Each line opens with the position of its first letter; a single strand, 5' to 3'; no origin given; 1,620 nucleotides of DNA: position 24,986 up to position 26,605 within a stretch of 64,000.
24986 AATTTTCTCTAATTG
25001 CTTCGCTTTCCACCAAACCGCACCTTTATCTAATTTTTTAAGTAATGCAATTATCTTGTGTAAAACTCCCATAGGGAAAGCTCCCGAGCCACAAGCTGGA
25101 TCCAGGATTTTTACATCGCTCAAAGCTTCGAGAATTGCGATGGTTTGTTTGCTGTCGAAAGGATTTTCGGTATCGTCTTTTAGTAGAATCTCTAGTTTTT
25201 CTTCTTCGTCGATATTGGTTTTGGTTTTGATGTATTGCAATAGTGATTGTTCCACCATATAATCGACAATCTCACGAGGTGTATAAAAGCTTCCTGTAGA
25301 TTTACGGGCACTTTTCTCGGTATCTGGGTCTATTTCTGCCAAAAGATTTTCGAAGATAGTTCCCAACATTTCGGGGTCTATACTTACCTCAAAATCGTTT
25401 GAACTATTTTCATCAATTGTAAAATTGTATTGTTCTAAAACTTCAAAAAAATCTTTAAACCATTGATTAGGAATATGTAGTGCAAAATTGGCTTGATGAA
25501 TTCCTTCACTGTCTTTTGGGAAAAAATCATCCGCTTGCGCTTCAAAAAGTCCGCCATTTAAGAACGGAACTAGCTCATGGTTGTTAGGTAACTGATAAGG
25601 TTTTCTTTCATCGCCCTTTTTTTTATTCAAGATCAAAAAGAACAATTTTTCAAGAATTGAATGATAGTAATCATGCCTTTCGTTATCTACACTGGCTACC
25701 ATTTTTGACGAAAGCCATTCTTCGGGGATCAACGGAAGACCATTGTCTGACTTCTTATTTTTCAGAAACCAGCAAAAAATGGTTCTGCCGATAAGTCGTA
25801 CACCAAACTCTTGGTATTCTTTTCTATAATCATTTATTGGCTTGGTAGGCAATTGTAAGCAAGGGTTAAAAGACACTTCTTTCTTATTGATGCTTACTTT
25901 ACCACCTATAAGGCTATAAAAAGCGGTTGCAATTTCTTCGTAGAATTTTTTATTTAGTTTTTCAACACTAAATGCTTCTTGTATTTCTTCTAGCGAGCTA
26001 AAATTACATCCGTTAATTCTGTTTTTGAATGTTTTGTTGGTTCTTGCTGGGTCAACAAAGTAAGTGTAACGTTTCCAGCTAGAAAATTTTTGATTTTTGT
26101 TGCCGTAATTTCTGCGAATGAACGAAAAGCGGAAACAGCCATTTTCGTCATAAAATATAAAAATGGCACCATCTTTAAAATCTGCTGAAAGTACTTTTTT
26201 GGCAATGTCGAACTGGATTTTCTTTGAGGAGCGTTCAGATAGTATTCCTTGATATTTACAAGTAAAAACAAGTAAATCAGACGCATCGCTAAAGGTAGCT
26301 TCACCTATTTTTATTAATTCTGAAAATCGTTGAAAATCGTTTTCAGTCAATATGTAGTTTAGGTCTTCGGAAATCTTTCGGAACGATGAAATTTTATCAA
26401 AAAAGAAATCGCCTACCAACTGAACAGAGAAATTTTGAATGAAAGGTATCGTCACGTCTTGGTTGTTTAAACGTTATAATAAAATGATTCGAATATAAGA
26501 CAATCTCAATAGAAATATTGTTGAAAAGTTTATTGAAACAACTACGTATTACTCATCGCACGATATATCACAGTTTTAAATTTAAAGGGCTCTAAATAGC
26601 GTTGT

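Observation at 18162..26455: R-M-like module: giant N6A methyltransferase-TRD plus PLD::SNF2 fusion, with no canonical endonuclease subunit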

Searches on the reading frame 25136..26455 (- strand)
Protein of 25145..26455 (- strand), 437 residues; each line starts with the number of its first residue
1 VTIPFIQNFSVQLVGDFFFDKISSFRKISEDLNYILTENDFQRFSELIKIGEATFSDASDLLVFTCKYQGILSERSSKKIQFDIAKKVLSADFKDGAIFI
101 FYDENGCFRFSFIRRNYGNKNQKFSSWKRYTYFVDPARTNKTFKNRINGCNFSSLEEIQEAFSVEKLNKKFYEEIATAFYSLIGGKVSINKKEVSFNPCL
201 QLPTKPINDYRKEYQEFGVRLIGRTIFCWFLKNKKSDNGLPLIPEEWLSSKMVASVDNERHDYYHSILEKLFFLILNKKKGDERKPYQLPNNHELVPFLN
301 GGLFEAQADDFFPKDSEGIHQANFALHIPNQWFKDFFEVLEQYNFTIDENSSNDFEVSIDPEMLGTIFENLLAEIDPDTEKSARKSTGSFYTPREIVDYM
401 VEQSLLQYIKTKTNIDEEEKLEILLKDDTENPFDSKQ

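Call 27: find_homologous_proteins(query=window:25145-26455:-, max_evalue=0.00001)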
Query seq(437 aa) (437 aa): 2340 proteins with E <= 0.00001 among 8000 candidates; the best 120 are listed.
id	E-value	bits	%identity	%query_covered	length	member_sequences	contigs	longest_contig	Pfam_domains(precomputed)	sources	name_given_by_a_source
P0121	7.7e-235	798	82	99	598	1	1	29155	PF02384.23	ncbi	ncbi:MAG: hypothetical protein RLZZ312_987, partial [Bacteroidota bacterium]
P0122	3.4e-227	773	80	99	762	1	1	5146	PF18712.8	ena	-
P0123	7.8e-219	745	77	99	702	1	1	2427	PF02384.23,PF07669.18,PF20473.5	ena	-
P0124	2.0e-212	724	77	97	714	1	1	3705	PF02384.23,PF07669.18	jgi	jgi:adenine-specific DNA-methyltransferase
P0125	5.1e-175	601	65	98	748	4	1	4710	PF25120.2,PF02384.23,PF07669.18,PF20473.5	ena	-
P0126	1.7e-170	586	61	99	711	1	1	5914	PF02384.23,PF07669.18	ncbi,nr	ncbi:MAG: hypothetical protein HUJ25_11920, partial [Crocinitomicaceae bacterium]|nr:hypothetical pr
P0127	8.7e-166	570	61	98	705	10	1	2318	PF02384.23,PF07669.18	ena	-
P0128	8.7e-166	570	59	98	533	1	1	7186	PF25120.2,PF02384.23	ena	-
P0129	4.3e-165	568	60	98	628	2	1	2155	PF02384.23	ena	-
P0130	7.6e-165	567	59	99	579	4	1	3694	PF02384.23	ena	-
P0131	1.5e-164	566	62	99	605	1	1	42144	PF25120.2,PF02384.23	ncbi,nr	ncbi:MAG: hypothetical protein L3J25_07095 [Flavobacteriaceae bacterium]|nr:hypothetical protein [Fl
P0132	4.2e-160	552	58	99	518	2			-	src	-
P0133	3.1e-159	549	60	97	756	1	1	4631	PF02384.23,PF07669.18,PF20473.5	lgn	-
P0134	5.7e-146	505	57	95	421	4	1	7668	PF25120.2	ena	-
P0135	1.5e-139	484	55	99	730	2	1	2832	PF02384.23,PF07669.18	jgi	-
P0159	8.8e-100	353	47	94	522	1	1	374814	-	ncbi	ncbi:MAG: hypothetical protein ACRKGH_05620 [Dehalogenimonas sp.]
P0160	1.7e-99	352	45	99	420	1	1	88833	PF25120.2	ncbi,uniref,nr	ncbi:putative type IIS restriction [Dehalococcoides mccartyi]|uniref:site-specific DNA-methyltransfe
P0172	2.2e-87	312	45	88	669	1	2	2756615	PF25120.2,PF02384.23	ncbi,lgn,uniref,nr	ncbi:DNA methyltransferase family protein [Pontiella sulfatireligans]|uniref:site-specific DNA-methy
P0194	2.0e-83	299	38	99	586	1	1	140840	PF02384.23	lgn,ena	-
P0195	4.8e-83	298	46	92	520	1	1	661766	-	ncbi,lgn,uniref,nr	ncbi:type I restriction-modification system subunit M [Mucilaginibacter gossypii]|uniref:site-specif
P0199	2.2e-81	292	41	93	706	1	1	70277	PF02384.23,PF07669.18,PF20473.5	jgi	-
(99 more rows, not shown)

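Call 28: search_protein_families(library=pfam, proteins=[P0160, P0131, P0172, window:25145-26455:-], max_evalue=10)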
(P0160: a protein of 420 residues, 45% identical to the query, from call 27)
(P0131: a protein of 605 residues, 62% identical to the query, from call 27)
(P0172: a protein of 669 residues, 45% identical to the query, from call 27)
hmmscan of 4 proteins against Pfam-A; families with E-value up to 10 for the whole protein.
P0160 (420 aa): 6 families
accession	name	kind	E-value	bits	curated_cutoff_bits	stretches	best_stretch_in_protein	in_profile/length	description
PF25120.1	DUF7814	-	2.2e-07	31.3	27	1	253-295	120-162/228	Domain of unknown function (DUF7814)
PF20465.4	MmeI_hel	-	0.00027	22.1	27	1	214-289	8-75/75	MmeI, helicase spacer domain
PF02384.22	N6_Mtase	-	0.01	15.6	20.4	1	341-382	3-40/311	N-6 DNA Methylase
PF07738.19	Sad1_UNC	-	0.041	14.4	22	1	125-176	57-107/132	Sad1 / UNC-like C-terminal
PF02274.22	ADI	-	0.17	11.3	22.8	1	48-91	179-222/377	Arginine deiminase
PF06265.16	YutD-like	-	0.76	10.3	25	1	150-201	4-54/85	Putative antitoxin YutD-like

P0131 (605 aa): 5 families
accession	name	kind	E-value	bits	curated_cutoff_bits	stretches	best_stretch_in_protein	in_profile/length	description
PF02384.22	N6_Mtase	-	1.9e-05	24.6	20.4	2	358-398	4-40/311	N-6 DNA Methylase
PF25120.1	DUF7814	-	2.2e-05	24.7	27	1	267-306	120-158/228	Domain of unknown function (DUF7814)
PF20473.4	MmeI_Mtase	-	9.2e-05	22.2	27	1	430-537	7-85/259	MmeI, DNA-methyltransferase domain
PF07669.17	Eco57I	-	0.00013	22.6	25.3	1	515-565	1-29/171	Eco57I restriction-modification methylase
PF20465.4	MmeI_hel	-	0.001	20.3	27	1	223-304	7-75/75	MmeI, helicase spacer domain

P0172 (669 aa): 6 families
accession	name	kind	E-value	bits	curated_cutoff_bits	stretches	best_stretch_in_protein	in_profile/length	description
PF02384.22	N6_Mtase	-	8.3e-06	25.8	20.4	1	360-401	3-40/311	N-6 DNA Methylase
PF25120.1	DUF7814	-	2.1e-05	24.8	27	1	215-306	73-159/228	Domain of unknown function (DUF7814)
PF20473.4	MmeI_Mtase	-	0.00012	21.8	27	1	441-570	12-106/259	MmeI, DNA-methyltransferase domain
PF20465.4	MmeI_hel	-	0.00025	22.2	27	1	226-303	6-75/75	MmeI, helicase spacer domain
PF07669.17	Eco57I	-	0.00074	20.1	25.3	1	529-562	1-31/171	Eco57I restriction-modification methylase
PF22023.1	Pus10_THUMP_arc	-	0.12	13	28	1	154-199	24-69/78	Pus10 THUMP domain, archaeal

seq(437 aa): 2 families
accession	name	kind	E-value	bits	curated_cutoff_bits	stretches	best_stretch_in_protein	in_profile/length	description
PF20465.4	MmeI_hel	-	0.0011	20.1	27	1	222-304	7-75/75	MmeI, helicase spacer domain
PF02384.22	N6_Mtase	-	0.01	15.6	20.4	1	362-402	4-40/311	N-6 DNA Methylase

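Call 37: find_encoding_contigs(protein=P0172, flank=10000, max_places=2)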
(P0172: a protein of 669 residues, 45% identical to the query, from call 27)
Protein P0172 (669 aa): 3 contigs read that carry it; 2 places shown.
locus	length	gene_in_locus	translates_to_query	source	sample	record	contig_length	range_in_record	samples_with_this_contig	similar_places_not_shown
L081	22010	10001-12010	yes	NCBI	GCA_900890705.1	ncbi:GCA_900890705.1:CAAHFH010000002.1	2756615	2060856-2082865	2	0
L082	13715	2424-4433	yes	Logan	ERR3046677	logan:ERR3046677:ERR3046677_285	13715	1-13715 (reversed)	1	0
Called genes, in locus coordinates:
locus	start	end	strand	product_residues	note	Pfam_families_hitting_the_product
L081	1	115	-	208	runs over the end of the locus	-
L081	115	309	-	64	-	-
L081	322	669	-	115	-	PF09313:TehB-like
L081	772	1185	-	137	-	PF13248:Zn_ribbon_3 (weak)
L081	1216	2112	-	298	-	PF02311:AraC_binding, PF12852:Cupin_6 (weak), PF07883:Cupin_2 (weak), PF00165:HTH_AraC, PF12833:HTH_18, PF00165:HTH_AraC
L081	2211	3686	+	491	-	PF00370:FGGY_N, PF02782:FGGY_C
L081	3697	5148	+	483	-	PF00083:Sugar_tr, PF07690:MFS_1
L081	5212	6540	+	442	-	PF01261:AP_endonuc_2 (faint), PF27526:XylA2_C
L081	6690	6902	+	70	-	PF09720:Unstab_antitox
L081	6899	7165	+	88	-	-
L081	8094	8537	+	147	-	-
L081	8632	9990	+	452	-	PF00271:Helicase_C, PF22590:Cas3-like_C_2 (weak)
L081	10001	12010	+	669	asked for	PF25120:DUF7814 (faint), PF02384:N6_Mtase (faint)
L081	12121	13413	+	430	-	PF13175:AAA_15 (faint), PF13304:AAA_21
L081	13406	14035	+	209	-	PF13707:RloB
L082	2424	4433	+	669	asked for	PF25120:DUF7814 (faint), PF02384:N6_Mtase (faint)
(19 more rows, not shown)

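Call 38: find_encoding_contigs(protein=P0160, flank=10000, max_places=2)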
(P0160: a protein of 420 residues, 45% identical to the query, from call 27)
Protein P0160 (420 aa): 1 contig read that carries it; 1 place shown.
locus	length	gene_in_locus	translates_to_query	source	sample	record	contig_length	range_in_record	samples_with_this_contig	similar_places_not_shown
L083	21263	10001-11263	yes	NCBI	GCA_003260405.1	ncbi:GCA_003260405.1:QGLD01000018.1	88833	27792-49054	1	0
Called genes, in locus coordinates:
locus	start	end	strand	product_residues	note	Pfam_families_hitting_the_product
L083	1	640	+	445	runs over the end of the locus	PF06508:QueC (faint)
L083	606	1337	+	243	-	PF12844:HTH_19 (weak), PF13560:HTH_31, PF01381:HTH_3, PF06114:Peptidase_M78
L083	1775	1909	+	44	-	-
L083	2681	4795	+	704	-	PF02171:Piwi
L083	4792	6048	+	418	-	PF18742:DpnII-MboI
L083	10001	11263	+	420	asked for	PF25120:DUF7814 (weak)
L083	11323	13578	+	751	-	PF07669:Eco57I, PF02384:N6_Mtase (weak), PF12950:TaqI_C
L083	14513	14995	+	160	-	-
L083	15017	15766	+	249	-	-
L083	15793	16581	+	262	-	PF10592:AIPR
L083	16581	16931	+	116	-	-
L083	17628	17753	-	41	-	-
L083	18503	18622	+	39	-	-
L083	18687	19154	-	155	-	-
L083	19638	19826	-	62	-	-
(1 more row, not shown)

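Call 39: find_encoding_contigs(protein=P0195, flank=10000, max_places=1)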
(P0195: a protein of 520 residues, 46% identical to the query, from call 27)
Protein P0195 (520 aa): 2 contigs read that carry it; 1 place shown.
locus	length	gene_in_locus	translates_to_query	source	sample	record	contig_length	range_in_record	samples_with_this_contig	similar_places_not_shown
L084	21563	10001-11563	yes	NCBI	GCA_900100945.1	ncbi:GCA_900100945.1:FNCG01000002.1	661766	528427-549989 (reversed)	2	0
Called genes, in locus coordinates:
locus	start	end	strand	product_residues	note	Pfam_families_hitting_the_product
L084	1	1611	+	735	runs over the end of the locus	PF07719:TPR_2 (faint), PF13181:TPR_8 (faint), PF13374:TPR_10 (faint), PF13424:TPR_12 (weak), PF07568:HisKA_2, PF02518:HATPase_c (weak)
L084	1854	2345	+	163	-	-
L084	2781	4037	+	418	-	PF17293:Arm-DNA-bind_5, PF13102:Phage_int_SAM_5, PF00589:Phage_integrase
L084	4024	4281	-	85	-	-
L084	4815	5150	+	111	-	PF19514:MobC_2, PF21983:NikA-like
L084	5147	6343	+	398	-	PF03432:Relaxase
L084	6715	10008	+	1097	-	PF13091:PLDc_2 (weak), PF00176:SNF2-rel_dom (faint), PF04851:ResIII, PF00271:Helicase_C, PF22590:Cas3-like_C_2 (weak)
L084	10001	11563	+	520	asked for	-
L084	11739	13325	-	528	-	PF05569:Peptidase_M56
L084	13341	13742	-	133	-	PF03965:Penicillinase_R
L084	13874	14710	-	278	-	PF01569:PAP2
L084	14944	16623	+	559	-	PF01229:Glyco_hydro_39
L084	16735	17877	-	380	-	PF05762:VWA_CoxE, PF13519:VWA_2 (weak)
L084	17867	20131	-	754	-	PF18934:DUF5682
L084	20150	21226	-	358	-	PF20030:bpMoxR (weak), PF07728:AAA_5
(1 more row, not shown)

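Call 40: find_encoding_contigs(protein=P0194, flank=10000, max_places=1)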
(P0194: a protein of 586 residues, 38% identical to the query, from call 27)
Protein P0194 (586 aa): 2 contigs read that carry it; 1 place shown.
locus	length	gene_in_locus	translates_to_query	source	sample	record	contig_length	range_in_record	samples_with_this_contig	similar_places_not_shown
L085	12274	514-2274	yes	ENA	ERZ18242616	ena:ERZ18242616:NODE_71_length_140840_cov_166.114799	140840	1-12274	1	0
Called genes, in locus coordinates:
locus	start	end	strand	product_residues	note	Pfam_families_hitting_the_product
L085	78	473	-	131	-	PF01541:GIY-YIG (weak)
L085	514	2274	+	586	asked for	PF02384:N6_Mtase (faint)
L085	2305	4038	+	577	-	PF07669:Eco57I, PF12950:TaqI_C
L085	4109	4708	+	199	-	PF19570:DUF6088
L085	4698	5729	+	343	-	PF08843:AbiEii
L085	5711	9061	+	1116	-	PF00270:DEAD (faint), PF04851:ResIII (faint), PF00176:SNF2-rel_dom, PF00271:Helicase_C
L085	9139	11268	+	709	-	PF00009:GTP_EFTU, PF01926:MMR_HSR1 (faint), PF22042:EF-G_D2, PF03144:GTP_EFTU_D2 (weak), PF14492:EFG_III, PF03764:EFG_IV, PF00679:EFG_C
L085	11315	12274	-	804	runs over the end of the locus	PF07715:Plug, PF00593:TonB_dep_Rec_b-barrel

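Call 41: find_encoding_contigs(protein=P0159, flank=10000, max_places=1)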
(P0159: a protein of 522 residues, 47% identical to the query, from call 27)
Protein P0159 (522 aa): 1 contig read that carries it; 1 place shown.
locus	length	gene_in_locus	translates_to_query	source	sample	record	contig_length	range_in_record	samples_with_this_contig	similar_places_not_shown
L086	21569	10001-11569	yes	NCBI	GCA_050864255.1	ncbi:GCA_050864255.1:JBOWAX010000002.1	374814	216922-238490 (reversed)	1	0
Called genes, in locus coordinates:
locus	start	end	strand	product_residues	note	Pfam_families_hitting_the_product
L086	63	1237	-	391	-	PF01527:HTH_Tnp_1, PF13276:HTH_21, PF00665:rve, PF13683:rve_3, PF13333:rve_2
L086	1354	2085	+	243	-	PF00027:cNMP_binding, PF13545:HTH_Crp_2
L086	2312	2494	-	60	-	-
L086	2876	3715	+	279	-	-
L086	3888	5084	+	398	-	PF02768:DNA_pol3_beta_3 (weak)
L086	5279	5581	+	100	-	-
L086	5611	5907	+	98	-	-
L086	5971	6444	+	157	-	-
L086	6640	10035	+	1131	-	PF13091:PLDc_2 (weak), PF00270:DEAD (faint), PF04851:ResIII (faint), PF00176:SNF2-rel_dom, PF00271:Helicase_C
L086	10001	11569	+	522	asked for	-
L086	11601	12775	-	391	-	PF01527:HTH_Tnp_1, PF13276:HTH_21, PF00665:rve, PF13683:rve_3, PF13333:rve_2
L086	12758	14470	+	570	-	PF07669:Eco57I, PF02384:N6_Mtase, PF12950:TaqI_C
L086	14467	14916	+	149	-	-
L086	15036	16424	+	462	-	-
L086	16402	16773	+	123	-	PF04266:ASCH (faint)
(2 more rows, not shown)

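Call 42: find_encoding_contigs(protein=P0199, flank=10000, max_places=1)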
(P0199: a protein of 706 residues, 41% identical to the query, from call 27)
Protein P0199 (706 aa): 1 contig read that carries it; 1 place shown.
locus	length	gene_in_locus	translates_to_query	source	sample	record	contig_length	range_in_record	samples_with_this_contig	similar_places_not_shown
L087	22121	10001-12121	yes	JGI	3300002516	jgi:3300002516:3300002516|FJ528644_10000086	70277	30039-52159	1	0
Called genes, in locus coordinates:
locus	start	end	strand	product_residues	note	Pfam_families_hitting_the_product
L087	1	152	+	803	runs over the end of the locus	PF00676:E1_dh, PF02779:Transket_pyr, PF02780:Transketolase_C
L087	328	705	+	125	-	PF07681:DoxX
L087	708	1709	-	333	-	PF06144:DNA_pol3_delta, PF21694:DNA_pol3_delta_C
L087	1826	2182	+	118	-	PF04313:HSDR_N (weak), PF13588:HSDR_N_2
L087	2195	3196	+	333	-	PF00535:Glycos_transf_2, PF13641:Glyco_tranf_2_3, PF13632:Glyco_trans_2_3 (weak)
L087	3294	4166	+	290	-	PF00691:OmpA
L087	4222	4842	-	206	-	PF01300:Sua5_yciO_yrdC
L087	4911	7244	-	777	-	PF00580:UvrD-helicase, PF01443:Viral_helicase1 (faint), PF13245:AAA_19, PF13604:AAA_30 (faint), PF13361:UvrD_C, PF13538:UvrD_C_2, PF21196:PcrA_UvrD_tudor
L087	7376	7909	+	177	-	PF02635:DsrE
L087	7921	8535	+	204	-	PF01546:Peptidase_M20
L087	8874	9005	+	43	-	-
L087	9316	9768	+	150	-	-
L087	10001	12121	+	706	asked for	PF02384:N6_Mtase (faint), PF20473:MmeI_Mtase (weak), PF07669:Eco57I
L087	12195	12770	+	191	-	PF07669:Eco57I (weak)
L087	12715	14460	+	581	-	PF14607:GxDLY, PF14606:Lipase_GDSL_3, PF13472:Lipase_GDSL_2 (weak), PF00657:Lipase_GDSL, PF13472:Lipase_GDSL_2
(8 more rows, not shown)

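Call 43: predict_structure(alignment_id=A2)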
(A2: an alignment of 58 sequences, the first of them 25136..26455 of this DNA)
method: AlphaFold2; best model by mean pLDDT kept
length: 440 residues; sequences in the alignment: 58
mean_pLDDT: 85.4   pTM: 0.79
mean pLDDT of the five models: 85.4, 84.5, 84.4, 84.1, 82.9
residues with pLDDT >= 90: 199; 70-90: 188; 50-70: 45; < 50: 8
segments of 3 or more residues with pLDDT < 50: 383-390
pLDDT, mean of each block of 10 residues (from residue 1): 86 96 96 92 94 94 96 83 92 89 95 79 76 91 91 95 88 92 90 93 84 89 91 83 91 78 90 90 85 86 81 85 89 95 76 83 70 59 46 66 87 88 76 86
secondary structure, 60 per line:
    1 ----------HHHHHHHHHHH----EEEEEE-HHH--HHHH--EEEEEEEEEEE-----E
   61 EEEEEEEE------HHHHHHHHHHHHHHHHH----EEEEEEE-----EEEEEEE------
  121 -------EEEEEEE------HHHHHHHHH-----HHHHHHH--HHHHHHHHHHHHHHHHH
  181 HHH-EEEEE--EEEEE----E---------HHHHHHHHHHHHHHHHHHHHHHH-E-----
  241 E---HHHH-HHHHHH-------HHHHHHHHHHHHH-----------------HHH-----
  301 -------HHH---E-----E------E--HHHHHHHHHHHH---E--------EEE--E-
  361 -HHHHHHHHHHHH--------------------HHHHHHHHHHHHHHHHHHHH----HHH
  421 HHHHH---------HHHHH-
elements in order: H11-21 E26-31 H38-41 E44-54 E60-68 H75-91 E96-102 E108-114 E128-134 H141-149 H155-161 H164-183 E185-189 E192-196 H211-233 H245-248 H250-255 H263-275 H330-341 E354-356 H362-373 H394-413 H418-425 H435-439

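Call 46: fold_search(model_id=the predicted structure, library=pdb)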
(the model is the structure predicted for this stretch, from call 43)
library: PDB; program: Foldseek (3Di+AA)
matches with E <= 10: 603; with E <= 0.001: 0
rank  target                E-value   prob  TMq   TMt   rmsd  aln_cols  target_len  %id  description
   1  8tmc_E                2.9e-02  0.20  0.14  0.16  26.9       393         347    9  Cryo-EM structure of CorA in complex with conformation-specific synthetic antibody C12 and 20 mM MgCl2, State MG20-2 (released 2025-02-12)
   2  8tmi_E                3.2e-02  0.18  0.14  0.17  27.4       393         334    9  Cryo-EM structure of CorA in complex with conformation-specific synthetic antibody C18 and 100 uM MgCl2, State MG0.1-2 (released 2025-02-12)
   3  8tmb_B                3.8e-02  0.21  0.16  0.18  29.5       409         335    8  Cryo-EM structure of CorA in complex with conformation-specific synthetic antibody C12 and 20 mM MgCl2, State MG20-1 (released 2025-02-12)
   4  8tmj_D                4.2e-02  0.16  0.13  0.15  26.9       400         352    9  Cryo-EM structure of CorA in complex with conformation-specific synthetic antibody C18 and 100 uM MgCl2, State MG0.1-2 (released 2025-02-12)
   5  4i0u_A                5.2e-02  0.16  0.14  0.16  26.1       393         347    8  Improved structure of Thermotoga maritima CorA at 2.7 A resolution (released 2013-03-06)
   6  9cr6_C                5.8e-02  0.69  0.11  0.18   8.4       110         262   16  Crystal structure of histidine racemase (HisR) of Fusobacterium nucleatum (C209S) (released 2025-03-05)
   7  2iub_C                5.8e-02  0.13  0.13  0.15  25.9       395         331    9  Crystal structure of a divalent metal ion transporter CorA at 2.9 A resolution. (released 2006-08-03)
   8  2eb0_B                8.0e-02  0.60  0.16  0.21  11.0       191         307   11  Crystal structure of Methanococcus jannaschii putative family II inorganic pyrophosphatase (released 2007-08-07)
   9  6g2i_A                8.9e-02  0.15  0.13  0.04  16.7       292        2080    8  Filament of acetyl-CoA carboxylase and BRCT domains of BRCA1 (ACC-BRCT) at 5.9 A resolution (released 2018-06-13)
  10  8tmj_B                1.0e-01  0.12  0.13  0.15  26.8       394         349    8  Cryo-EM structure of CorA in complex with conformation-specific synthetic antibody C18 and 100 uM MgCl2, State MG0.1-2 (released 2025-02-12)
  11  9cr6_B                1.0e-01  0.47  0.11  0.18  10.8       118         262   17  Crystal structure of histidine racemase (HisR) of Fusobacterium nucleatum (C209S) (released 2025-03-05)
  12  8tmd_E                1.0e-01  0.12  0.14  0.17  27.2       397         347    9  Cryo-EM structure of CorA in complex with conformation-specific synthetic antibody C18 and 100 uM MgCl2, State MG0.1-1 (released 2025-02-12)
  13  5o7f_A                1.1e-01  0.54  0.14  0.18   8.0       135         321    9  Structure of the inactive T.maritima PDE (TM1595) D80N D154N mutant with GMP and Mn2+ (released 2017-10-25)
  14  9cr6_A                1.2e-01  0.57  0.13  0.20   9.0       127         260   12  Crystal structure of histidine racemase (HisR) of Fusobacterium nucleatum (C209S) (released 2025-03-05)
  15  8tmc_C                1.3e-01  0.14  0.13  0.16  16.4       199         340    8  Cryo-EM structure of CorA in complex with conformation-specific synthetic antibody C12 and 20 mM MgCl2, State MG20-2 (released 2025-02-12)
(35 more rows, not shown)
